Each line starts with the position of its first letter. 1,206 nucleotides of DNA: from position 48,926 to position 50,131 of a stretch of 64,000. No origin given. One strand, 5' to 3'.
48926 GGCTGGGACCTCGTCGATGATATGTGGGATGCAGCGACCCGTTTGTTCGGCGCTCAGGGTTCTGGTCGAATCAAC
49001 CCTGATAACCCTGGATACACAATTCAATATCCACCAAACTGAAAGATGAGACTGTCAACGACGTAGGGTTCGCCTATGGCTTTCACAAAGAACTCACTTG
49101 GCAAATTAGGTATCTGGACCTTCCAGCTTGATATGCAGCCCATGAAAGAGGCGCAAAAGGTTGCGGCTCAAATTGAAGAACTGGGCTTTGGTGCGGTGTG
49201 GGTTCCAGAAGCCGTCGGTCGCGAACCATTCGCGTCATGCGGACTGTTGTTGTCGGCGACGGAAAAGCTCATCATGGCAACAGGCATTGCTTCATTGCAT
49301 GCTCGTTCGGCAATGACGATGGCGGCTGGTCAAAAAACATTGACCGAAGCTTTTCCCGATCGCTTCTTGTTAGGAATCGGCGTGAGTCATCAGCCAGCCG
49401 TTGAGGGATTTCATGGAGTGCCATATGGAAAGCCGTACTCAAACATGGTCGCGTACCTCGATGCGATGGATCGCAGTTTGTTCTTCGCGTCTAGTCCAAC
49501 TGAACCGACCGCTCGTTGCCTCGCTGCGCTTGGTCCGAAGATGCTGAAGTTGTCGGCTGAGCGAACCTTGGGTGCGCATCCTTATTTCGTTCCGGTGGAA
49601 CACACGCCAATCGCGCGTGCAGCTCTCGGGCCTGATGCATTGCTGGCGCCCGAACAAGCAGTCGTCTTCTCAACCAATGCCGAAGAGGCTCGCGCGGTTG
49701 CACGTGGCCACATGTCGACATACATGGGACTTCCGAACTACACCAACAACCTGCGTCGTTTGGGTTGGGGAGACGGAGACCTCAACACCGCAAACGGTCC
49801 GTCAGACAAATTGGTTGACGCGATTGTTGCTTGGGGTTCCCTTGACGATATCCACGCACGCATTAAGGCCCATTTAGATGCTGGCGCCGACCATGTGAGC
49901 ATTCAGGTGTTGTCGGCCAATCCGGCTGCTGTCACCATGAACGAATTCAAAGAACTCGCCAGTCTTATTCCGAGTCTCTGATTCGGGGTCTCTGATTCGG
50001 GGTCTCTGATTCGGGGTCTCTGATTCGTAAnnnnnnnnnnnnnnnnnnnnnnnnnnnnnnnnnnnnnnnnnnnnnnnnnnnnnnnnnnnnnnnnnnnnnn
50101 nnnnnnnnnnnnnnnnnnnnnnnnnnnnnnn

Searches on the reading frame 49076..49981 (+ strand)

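Call 10: search_protein_families(library=pfam, proteins=[window:49076-49981:+])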
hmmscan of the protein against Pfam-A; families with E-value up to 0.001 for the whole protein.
window:49076-49981:+ (301 aa): 1 family
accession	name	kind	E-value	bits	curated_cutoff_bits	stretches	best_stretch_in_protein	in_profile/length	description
PF00296.26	Bac_luciferase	-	1.3e-27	97.4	27.9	1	20-273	18-314/314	Luciferase-like monooxygenase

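Call 30: search_protein_families(library=ncbifam, proteins=[window:49076-49981:+], max_evalue=1e-10)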
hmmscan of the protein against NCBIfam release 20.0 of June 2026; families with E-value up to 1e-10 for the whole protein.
window:49076-49981:+ (301 aa): 7 families
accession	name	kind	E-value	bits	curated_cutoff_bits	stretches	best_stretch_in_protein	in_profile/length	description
TIGR03620.1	F420_MSMEG_4141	subfamily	5.8e-100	334.2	219.8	1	8-297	1-279/280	TIGR03620 family F420-dependent LLM class oxidoreductase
TIGR03841.1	F420_Rv3093c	subfamily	1e-24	87.5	213.65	1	21-129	7-115/298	LLM class F420-dependent oxidoreductase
TIGR03564.1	F420_MSMEG_4879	subfamily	3.7e-22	79.2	234.25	1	30-134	5-109/265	TIGR03564 family F420-dependent LLM class oxidoreductase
TIGR03559.1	F420_Rv3520c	subfamily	1.3e-20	73.7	335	1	20-129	9-118/325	LLM class F420-dependent oxidoreductase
TIGR04024.1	F420_NP1902A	hypoth_equivalog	1.8e-18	66.4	345.4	1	24-131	15-122/330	TIGR04024 family LLM class F420-dependent oxidoreductase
TIGR03617.1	F420_MSMEG_2256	subfamily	7.2e-17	61.3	278.15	1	30-131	1-101/318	TIGR03617 family F420-dependent LLM class oxidoreductase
TIGR03857.1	F420_MSMEG_2249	hypoth_equivalog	1.9e-13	50.4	218.4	0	28-131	18-120/329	TIGR03857 family LLM class F420-dependent oxidoreductase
